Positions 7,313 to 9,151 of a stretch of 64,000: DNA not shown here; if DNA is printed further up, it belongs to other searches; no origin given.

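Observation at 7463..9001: BamD-like outer-membrane lipoprotein fused to an LptA/OstA-like domain through a long E/K/R-rich linker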

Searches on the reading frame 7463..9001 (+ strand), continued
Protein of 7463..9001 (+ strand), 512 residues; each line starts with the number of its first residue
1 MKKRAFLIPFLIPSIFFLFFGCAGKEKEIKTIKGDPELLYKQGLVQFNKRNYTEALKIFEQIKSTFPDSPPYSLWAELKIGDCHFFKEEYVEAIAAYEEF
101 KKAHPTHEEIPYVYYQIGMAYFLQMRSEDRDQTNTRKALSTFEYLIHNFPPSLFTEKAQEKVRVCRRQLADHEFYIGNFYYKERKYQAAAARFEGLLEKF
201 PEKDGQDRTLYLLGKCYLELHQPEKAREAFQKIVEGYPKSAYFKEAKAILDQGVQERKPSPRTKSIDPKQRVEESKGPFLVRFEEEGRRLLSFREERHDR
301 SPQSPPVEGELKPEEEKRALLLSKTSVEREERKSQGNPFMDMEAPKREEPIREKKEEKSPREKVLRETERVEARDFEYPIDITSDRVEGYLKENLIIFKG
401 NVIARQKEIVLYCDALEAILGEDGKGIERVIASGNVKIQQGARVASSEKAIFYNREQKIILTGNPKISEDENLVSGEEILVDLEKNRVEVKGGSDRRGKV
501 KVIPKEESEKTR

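Call 21: find_related_loci(query=A1, collection=genome_contigs, flank=10000)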
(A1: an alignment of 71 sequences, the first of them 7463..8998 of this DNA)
Query A1 (512 aa) in genome_contigs; peptide patterns used: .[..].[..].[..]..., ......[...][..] (x = any residue, [..] = any of these).
285 stretches matched a pattern; 55 encode a relative of the query (tblastn E <= 1e-3); 48 distinct loci.
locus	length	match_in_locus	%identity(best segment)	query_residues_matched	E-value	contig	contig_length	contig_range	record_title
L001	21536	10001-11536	95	1-512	0e+0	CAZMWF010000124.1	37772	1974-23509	MAG TPA_asm: uncultured Syntrophaceae bacterium isolate SRP231805_co4_160 genome assembly, contig: k141_422629, whole ge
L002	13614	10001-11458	75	1-512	0e+0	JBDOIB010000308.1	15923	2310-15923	MAG: Thermodesulfobacteriota bacterium isolate TC202112_Ori_Bins020 k147_196981, whole genome shotgun sequence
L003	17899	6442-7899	74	1-512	0e+0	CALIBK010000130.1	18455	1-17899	MAG: uncultured bacterium isolate S1_Bin_MAXBIN__233_1 genome assembly, contig: c_000000214283, whole genome shotgun seq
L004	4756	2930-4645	56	21-509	0e+0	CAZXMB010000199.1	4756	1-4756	MAG TPA_asm: uncultured Syntrophaceae bacterium isolate SRP098346_co1_431 genome assembly, contig: NODE_27352_length_475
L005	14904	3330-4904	57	10-512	0e+0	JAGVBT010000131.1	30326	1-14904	MAG: Deltaproteobacteria bacterium isolate DeMMO6_17 c_000000066359, whole genome shotgun sequence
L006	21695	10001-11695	54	1-504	0e+0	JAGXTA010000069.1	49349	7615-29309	MAG: Deltaproteobacteria bacterium isolate CROMO_BS_46_3 c_000000295047, whole genome shotgun sequence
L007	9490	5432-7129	54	1-512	0e+0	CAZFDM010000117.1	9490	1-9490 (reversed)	MAG TPA_asm: uncultured Syntrophaceae bacterium isolate SRP231805_co4_41 genome assembly, contig: k141_368425, whole gen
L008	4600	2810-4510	55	1-512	0e+0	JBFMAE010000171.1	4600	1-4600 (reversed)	MAG: Thermodesulfobacteriota bacterium isolate MAG130 MAG130_171, whole genome shotgun sequence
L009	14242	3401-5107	55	1-512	0e+0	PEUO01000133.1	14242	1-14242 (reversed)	MAG: Deltaproteobacteria bacterium CG03_land_8_20_14_0_80_45_14 CG03_land_8_20_14_0.80_scaffold_2010_c, whole genome sho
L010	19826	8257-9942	53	1-512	0e+0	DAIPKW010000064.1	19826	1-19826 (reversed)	MAG TPA_asm: Thermodesulfobacteriota bacterium isolate CTOTU21550 NODE_1511_length_19826_cov_80.346467, whole genome sho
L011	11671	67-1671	56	1-512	1e-180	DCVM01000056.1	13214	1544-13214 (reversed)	MAG TPA_asm: Syntrophaceae bacterium UBA2188 UBA2188_contig_28783, whole genome shotgun sequence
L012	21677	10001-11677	52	21-512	7e-180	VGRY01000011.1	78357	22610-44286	MAG: Deltaproteobacteria bacterium isolate K_DeepCast_100m_mx_276 K_DeepCast_100m_mx_276_Ga0194127_10000318, whole genom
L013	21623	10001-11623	54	20-506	2e-179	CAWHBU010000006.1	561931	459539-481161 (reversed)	MAG: uncultured delta proteobacterium isolate MFD03726.bin.2.155 genome assembly, contig: contig_11712, whole genome sho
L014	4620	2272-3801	57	1-506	0e+0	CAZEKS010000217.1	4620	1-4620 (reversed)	MAG TPA_asm: uncultured Syntrophaceae bacterium isolate binchicken_co189_49 genome assembly, contig: NODE_25248_length_4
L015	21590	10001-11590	55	21-512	1e-178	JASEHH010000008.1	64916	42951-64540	MAG: Thermodesulfobacteriota bacterium isolate Yes70-18 NODE_91_length_64916_cov_58.085614, whole genome shotgun sequenc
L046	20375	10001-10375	42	379-503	1e-24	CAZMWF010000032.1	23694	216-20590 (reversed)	MAG TPA_asm: uncultured Syntrophaceae bacterium isolate SRP231805_co4_160 genome assembly, contig: k141_366585, whole ge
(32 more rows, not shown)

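Call 25: predict_structure(alignment_id=A1)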
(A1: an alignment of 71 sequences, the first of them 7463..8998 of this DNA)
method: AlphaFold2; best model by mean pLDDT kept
length: 512 residues; sequences in the alignment: 71
mean_pLDDT: 73.9   pTM: 0.48
mean pLDDT of the five models: 73.9, 73.4, 72.2, 70.6, 68.7
residues with pLDDT >= 90: 254; 70-90: 76; 50-70: 35; < 50: 147
segments of 3 or more residues with pLDDT < 50: 1-4, 21-31, 259-375, 494-499, 505-512
pLDDT, mean of each block of 10 residues (from residue 1): 50 57 42 79 98 98 94 96 98 98 95 98 92 97 97 97 96 96 98 96 90 97 96 95 95 65 35 31 33 30 33 29 32 33 35 32 27 54 87 83 91 94 80 93 90 91 87 82 84 51 49 36
secondary structure, 60 per line:
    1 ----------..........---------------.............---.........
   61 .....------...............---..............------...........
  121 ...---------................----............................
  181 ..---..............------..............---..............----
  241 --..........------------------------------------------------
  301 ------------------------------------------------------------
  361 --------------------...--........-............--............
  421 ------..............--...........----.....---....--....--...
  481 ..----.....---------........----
elements in order: H11-20 H36-48 H52-65 H72-86 H90-103 H110-123 H133-148 H153-182 H186-199 H206-219 H223-236 H243-252 E381-383 E386-390 E395-406 E409-420 E427-440 E443-453 E458-462 E466-469 E472-475 E478-482 E487-491 E501-504 H505-508

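Call 30: fold_search(model_id=the predicted structure, library=pdb)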
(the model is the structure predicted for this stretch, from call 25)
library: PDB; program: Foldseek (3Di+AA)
matches with E <= 10: 1635; with E <= 0.001: 389
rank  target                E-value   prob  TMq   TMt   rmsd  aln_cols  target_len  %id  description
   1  3qky                  2.8e-13  1.00  0.40  0.78   2.8       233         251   22  Crystal structure of Rhodothermus marinus BamD (released 2011-04-20)
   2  5efr                  1.8e-12  1.00  0.40  0.50   5.6       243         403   21  Crystal Structure of a BamA-BamD fusion (released 2016-01-27)
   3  9cmw_D                8.0e-12  1.00  0.39  0.82   3.7       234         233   26  The cryo-EM structure of BamACDE complex from Neisseria gonorrhoeae (released 2025-09-03)
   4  5waq                  9.9e-12  1.00  0.36  0.79   3.2       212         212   26  Structure of BamD from Neisseria gonorrhoeae (released 2017-12-06)
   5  3tgo_A                1.3e-11  1.00  0.38  0.86   2.2       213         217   22  Crystal structure of the E. coli BamCD complex (released 2011-09-28)
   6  9h85_D                1.7e-11  1.00  0.39  0.87   3.5       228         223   23  BAM-hinge (GSGS) (released 2025-10-22)
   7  8bvq_D                1.9e-11  1.00  0.38  0.87   1.7       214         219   23  E. coli BAM complex (BamABCDE) bound to darobactin B (released 2023-05-24)
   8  7nri_D                2.0e-11  1.00  0.39  0.92   1.5       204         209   23  Structure of the darobactin-bound E. coli BAM complex (BamABCDE) (released 2021-04-21)
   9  5ayw_D                2.0e-11  1.00  0.39  0.90   4.1       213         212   24  Structure of a membrane complex (released 2016-02-24)
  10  8qp5_D                2.2e-11  1.00  0.39  0.89   1.6       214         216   23  Release Complex: BAM bound EspP (SurA released) (released 2024-09-25)
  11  7ri5_D                2.2e-11  1.00  0.38  0.87   2.4       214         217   23  Structure of a BAM in MSP1E3D1 nanodiscs at 4 Angstrom resolution (released 2021-12-22)
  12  9cny_D                2.5e-11  1.00  0.38  0.90   1.5       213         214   23  CryoEM structure of the APO-BAM complex in SMA nanodisc (released 2024-12-25)
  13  3tgo_B                3.6e-11  1.00  0.38  0.87   2.4       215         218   24  Crystal structure of the E. coli BamCD complex (released 2011-09-28)
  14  9n2d_F                6.3e-11  1.00  0.38  0.74   3.4       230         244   17  Cryo-EM structure of an extended F. johnsoniae BAM complex, composite map (released 2025-07-09)
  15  5d0o_D                9.0e-11  1.00  0.39  0.92   1.6       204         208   24  BamABCDE complex, outer membrane beta barrel assembly machinery entire complex (released 2016-03-09)
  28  2r19_B                5.9e-08  1.00  0.23  0.79   2.8       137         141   19  Crystal structure of the periplasmic lipopolysaccharide transport protein LptA (YhbN), orthorhombic form (released 2008-04-29)
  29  4uu4                  6.5e-08  1.00  0.23  0.79   2.7       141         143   18  Crystal structure of LptH, the LptA homologous periplasmic component of the conserved lipopolysaccharide transport devic (released 2015-03-25)
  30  2r1a_E                8.0e-08  1.00  0.23  0.82   3.0       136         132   19  Crystal structure of the periplasmic lipopolysaccharide transport protein LptA (YhbN), trigonal form (released 2008-04-29)
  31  2r1a_C                8.0e-08  1.00  0.23  0.80   3.3       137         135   20  Crystal structure of the periplasmic lipopolysaccharide transport protein LptA (YhbN), trigonal form (released 2008-04-29)
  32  2r19_A                9.8e-08  1.00  0.22  0.77   2.9       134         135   19  Crystal structure of the periplasmic lipopolysaccharide transport protein LptA (YhbN), orthorhombic form (released 2008-04-29)
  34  2r1a_G                1.6e-07  1.00  0.23  0.80   3.3       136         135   18  Crystal structure of the periplasmic lipopolysaccharide transport protein LptA (YhbN), trigonal form (released 2008-04-29)
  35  2r1a_H                1.7e-07  1.00  0.22  0.78   4.0       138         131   18  Crystal structure of the periplasmic lipopolysaccharide transport protein LptA (YhbN), trigonal form (released 2008-04-29)
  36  2r1a_A                1.8e-07  1.00  0.23  0.83   2.1       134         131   19  Crystal structure of the periplasmic lipopolysaccharide transport protein LptA (YhbN), trigonal form (released 2008-04-29)
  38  2r1a_F                2.6e-07  1.00  0.22  0.75   4.3       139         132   19  Crystal structure of the periplasmic lipopolysaccharide transport protein LptA (YhbN), trigonal form (released 2008-04-29)
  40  9hiv_D                3.7e-07  1.00  0.32  0.79   2.4       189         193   18  BamADG components of the Bacteroides thetaiotaomicron BAM machinery (released 2025-08-27)
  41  2r1a_B                4.6e-07  1.00  0.22  0.77   3.6       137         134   20  Crystal structure of the periplasmic lipopolysaccharide transport protein LptA (YhbN), trigonal form (released 2008-04-29)
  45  2r1a_D                1.4e-06  1.00  0.22  0.76   3.0       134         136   19  Crystal structure of the periplasmic lipopolysaccharide transport protein LptA (YhbN), trigonal form (released 2008-04-29)
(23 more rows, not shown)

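Call 41: search_protein_representatives(alignment_id=A1)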
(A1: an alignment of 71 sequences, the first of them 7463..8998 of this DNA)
Query: 71 sequences, 540 profile positions. Proteins with E-value up to 0.001 (for the whole library): 25252; up to 1e-10: 7622; up to 1e-30: 693. The best 150 are listed.
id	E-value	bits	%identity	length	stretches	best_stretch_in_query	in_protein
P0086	5.3e-280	946.2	-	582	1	1-540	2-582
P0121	7.0e-210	714.8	-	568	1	11-532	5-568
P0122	2.3e-206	703.1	-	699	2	1-413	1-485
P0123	1.5e-187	641.1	-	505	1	79-539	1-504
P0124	1.1e-169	582.0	-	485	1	92-532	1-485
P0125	6.3e-166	569.7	-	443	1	1-403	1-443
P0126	2.7e-160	551.1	-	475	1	1-380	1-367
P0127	9.0e-152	523.0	-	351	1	1-303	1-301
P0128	1.1e-145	502.9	-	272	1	1-264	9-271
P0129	2.6e-105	369.6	-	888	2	1-272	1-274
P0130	3.8e-99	349.3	-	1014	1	13-537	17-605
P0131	1.1e-95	337.8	-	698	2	2-254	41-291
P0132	1.2e-94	334.4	-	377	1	224-539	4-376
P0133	2.5e-91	323.5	-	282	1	280-540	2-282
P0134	2.4e-90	320.2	-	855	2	13-256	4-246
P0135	9.1e-89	315.0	-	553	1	8-533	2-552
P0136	5.7e-86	305.8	-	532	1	10-533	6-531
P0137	1.6e-85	304.3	-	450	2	5-283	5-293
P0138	2.3e-85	303.8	-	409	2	6-253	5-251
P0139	3.1e-85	303.3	-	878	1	27-534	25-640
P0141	3.5e-83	296.6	-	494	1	10-534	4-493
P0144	1.6e-79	284.5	-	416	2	8-275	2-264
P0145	7.8e-79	282.2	-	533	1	9-532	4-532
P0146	2.3e-78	280.7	-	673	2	3-261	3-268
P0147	3.3e-78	280.1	-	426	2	3-267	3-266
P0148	7.4e-77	275.7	-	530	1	9-533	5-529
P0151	1.5e-73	264.8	-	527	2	11-254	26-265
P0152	1.1e-70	255.3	-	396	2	6-253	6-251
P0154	7.8e-67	242.6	-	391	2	15-252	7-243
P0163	1.4e-60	222.0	-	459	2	8-252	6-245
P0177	5.6e-54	200.2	-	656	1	37-260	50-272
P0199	4.7e-50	187.3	-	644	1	37-325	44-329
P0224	4.0e-47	177.6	-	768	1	38-247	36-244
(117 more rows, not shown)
